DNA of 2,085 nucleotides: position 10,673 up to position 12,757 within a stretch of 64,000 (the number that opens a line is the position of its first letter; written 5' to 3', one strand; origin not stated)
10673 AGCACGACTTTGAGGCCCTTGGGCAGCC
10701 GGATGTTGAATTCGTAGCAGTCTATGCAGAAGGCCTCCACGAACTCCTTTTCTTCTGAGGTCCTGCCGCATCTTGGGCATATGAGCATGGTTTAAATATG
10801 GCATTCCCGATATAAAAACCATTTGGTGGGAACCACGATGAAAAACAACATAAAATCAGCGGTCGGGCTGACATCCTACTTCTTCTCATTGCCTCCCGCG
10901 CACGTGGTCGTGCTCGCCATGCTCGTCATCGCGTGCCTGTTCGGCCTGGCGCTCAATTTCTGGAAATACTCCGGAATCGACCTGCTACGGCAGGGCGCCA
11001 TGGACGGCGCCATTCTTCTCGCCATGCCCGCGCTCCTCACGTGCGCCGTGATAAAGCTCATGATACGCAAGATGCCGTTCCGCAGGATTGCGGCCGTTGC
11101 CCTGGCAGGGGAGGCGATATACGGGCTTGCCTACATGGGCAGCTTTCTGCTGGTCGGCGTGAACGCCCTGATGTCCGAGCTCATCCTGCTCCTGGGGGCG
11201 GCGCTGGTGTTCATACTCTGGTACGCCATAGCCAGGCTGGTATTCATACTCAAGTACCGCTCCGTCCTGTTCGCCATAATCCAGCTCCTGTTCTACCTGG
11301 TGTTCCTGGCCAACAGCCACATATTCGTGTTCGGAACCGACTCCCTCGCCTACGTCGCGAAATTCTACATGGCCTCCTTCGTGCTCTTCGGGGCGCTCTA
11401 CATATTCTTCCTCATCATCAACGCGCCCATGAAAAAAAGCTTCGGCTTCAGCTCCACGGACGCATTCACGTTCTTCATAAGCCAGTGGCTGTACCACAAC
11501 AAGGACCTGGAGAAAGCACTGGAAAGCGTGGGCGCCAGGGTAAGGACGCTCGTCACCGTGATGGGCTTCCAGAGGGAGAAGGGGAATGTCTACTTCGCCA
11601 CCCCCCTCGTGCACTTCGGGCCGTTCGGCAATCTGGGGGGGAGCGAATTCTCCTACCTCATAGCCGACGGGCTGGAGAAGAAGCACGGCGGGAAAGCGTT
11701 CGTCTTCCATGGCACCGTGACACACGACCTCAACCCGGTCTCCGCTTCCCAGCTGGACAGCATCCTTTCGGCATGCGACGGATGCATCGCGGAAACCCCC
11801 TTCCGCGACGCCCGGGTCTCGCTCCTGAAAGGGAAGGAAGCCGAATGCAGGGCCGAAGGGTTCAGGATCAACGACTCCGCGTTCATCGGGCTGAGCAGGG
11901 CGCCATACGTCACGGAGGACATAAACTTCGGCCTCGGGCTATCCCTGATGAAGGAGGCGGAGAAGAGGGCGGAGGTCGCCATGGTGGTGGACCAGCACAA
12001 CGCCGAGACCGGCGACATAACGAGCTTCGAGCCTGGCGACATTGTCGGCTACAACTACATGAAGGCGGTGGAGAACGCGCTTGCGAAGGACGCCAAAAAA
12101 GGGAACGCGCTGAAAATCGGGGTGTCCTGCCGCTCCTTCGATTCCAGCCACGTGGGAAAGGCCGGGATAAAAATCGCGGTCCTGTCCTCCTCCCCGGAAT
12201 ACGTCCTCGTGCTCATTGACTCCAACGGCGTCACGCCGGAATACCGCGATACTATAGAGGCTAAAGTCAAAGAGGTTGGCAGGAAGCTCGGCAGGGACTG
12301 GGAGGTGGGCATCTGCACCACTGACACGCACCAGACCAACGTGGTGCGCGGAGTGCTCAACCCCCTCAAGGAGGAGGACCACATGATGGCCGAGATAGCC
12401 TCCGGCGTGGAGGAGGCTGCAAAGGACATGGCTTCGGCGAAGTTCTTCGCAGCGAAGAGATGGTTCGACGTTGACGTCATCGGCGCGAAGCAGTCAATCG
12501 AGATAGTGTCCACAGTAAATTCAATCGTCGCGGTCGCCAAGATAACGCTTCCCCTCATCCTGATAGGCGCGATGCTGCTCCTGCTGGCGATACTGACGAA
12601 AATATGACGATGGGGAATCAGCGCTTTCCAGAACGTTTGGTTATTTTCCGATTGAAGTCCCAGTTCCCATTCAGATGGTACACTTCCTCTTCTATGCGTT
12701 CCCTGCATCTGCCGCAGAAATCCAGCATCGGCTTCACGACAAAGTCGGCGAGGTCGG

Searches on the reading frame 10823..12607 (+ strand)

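Call 63: search_protein_families(library=pfam, proteins=[window:10823-12607:+])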
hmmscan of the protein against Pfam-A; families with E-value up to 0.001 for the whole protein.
window:10823-12607:+ (594 aa): 1 family
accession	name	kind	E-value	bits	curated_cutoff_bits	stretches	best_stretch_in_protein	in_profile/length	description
PF09843.14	DUF2070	-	1.9e-100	337.2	30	1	16-586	4-560/561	Predicted membrane protein (DUF2070)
